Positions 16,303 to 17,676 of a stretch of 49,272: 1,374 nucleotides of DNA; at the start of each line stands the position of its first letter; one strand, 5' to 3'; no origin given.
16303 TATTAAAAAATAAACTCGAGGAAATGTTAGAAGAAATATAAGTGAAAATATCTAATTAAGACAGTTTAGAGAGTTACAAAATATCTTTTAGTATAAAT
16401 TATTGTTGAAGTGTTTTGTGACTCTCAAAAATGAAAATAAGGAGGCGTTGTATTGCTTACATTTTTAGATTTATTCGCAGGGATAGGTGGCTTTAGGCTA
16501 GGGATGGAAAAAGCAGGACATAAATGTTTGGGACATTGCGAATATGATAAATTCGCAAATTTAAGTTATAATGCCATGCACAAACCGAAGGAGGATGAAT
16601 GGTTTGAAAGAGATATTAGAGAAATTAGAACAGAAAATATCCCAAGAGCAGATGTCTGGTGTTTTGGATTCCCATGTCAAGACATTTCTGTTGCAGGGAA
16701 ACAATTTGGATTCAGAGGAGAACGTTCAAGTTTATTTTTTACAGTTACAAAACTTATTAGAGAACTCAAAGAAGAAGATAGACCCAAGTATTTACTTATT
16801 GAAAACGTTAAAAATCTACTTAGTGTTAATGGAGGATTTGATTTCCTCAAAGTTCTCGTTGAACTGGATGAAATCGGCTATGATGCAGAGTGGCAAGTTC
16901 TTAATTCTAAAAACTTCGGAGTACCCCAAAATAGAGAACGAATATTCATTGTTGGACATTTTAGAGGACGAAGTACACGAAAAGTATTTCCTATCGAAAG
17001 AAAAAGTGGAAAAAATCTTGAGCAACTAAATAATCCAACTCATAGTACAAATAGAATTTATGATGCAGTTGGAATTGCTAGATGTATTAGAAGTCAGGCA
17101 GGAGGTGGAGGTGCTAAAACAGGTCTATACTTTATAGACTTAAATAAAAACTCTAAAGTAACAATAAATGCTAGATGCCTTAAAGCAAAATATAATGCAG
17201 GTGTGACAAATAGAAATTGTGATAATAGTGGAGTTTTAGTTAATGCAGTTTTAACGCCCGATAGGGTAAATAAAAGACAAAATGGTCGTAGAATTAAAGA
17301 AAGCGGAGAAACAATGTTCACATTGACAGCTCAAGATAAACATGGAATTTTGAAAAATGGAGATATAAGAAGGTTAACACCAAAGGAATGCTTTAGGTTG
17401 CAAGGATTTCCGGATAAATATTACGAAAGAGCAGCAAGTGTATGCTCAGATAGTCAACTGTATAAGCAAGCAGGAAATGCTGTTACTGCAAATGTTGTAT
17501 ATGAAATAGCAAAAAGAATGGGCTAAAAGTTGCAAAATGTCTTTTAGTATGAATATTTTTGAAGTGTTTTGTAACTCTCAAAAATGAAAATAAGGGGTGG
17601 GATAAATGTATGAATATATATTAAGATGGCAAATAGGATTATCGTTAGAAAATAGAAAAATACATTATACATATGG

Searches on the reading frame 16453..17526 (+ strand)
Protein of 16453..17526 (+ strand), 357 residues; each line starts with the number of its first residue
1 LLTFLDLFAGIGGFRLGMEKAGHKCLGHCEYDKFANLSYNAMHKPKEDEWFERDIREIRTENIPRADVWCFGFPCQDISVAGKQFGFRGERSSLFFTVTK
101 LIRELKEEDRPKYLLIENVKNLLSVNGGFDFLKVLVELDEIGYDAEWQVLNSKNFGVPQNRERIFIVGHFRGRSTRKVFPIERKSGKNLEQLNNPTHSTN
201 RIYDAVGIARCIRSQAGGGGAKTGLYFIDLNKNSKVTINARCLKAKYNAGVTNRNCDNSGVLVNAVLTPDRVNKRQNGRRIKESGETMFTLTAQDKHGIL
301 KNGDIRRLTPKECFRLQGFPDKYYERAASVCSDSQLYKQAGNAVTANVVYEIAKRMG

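Call 67: search_protein_families(library=pfam, proteins=[window:16453-17526:+], max_evalue=0.01)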
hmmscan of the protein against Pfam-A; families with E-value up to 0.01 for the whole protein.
window:16453-17526:+ (357 aa): 1 family
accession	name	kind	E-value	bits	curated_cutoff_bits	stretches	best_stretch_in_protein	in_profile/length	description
PF00145.23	DNA_methylase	-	7.3e-74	249.5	22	1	3-356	2-322/324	C-5 cytosine-specific DNA methylase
